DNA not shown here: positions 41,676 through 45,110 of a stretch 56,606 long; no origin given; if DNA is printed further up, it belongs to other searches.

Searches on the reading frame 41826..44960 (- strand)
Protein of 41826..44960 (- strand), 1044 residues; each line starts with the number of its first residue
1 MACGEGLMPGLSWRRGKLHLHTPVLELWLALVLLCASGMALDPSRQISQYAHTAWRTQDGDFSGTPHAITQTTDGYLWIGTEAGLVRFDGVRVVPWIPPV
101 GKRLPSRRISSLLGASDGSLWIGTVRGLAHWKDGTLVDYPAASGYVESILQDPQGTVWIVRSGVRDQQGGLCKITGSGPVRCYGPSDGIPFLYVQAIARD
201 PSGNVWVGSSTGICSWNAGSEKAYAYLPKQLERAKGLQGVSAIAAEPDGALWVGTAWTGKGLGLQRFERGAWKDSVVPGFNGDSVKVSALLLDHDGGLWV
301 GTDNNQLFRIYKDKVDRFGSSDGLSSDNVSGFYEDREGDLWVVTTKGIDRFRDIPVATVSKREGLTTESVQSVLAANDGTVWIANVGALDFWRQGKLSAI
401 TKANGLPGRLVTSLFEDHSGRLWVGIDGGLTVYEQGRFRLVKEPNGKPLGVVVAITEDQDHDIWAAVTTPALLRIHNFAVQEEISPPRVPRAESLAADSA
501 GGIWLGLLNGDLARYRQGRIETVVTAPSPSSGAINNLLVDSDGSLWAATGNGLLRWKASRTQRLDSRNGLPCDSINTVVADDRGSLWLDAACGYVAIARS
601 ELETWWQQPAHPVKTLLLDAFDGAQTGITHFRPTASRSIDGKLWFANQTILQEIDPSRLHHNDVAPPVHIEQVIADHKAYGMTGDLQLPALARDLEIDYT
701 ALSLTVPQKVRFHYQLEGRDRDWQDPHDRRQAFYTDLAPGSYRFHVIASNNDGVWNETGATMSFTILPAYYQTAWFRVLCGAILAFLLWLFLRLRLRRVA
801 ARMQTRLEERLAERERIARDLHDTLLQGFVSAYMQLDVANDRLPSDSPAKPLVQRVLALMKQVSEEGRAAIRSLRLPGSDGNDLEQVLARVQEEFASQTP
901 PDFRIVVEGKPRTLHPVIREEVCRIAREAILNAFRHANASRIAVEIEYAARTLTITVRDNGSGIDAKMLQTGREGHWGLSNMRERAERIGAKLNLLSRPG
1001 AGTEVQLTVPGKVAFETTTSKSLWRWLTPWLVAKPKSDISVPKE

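Call 9: search_protein_families(library=pfam, proteins=[window:41826-44960:-], max_evalue=0.01)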
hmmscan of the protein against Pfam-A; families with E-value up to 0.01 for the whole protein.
window:41826-44960:- (1044 aa): 9 families
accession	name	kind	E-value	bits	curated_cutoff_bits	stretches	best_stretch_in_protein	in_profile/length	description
PF07494.17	Reg_prop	-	1.2e-46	151.1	20.4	3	323-345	1-23/24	Two component regulator propeller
PF02518.31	HATPase_c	-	4.2e-15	56.6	26.4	1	921-1010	5-108/111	Histidine kinase-, DNA gyrase B-, and HSP90-like ATPase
PF07495.19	Y_Y_Y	-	1.2e-14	54.4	26.6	1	707-767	5-65/65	Y_Y_Y domain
PF07730.19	HisKA_3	-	2.9e-13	50.6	24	1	813-878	1-66/68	Histidine kinase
PF13581.12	HATPase_c_2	-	8.2e-07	29.5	27.4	1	914-976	24-99/127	Histidine kinase-like ATPase domain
PF24684.1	Vgb_lyase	-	3.6e-06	26.5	50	1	115-385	21-282/290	Virginiamycin B lyase family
PF23748.1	Beta-prop_LRRK2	-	0.00013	21.5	26.9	0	284-304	273-293/359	LRRK2 beta propeller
PF16819.11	DUF5074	-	0.00065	19.3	27.2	0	366-388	180-202/353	Domain of unknown function (DUF5074)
PF13589.12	HATPase_c_3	-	0.0055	17.2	25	1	929-1002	10-76/137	Histidine kinase-, DNA gyrase B-, and HSP90-like ATPase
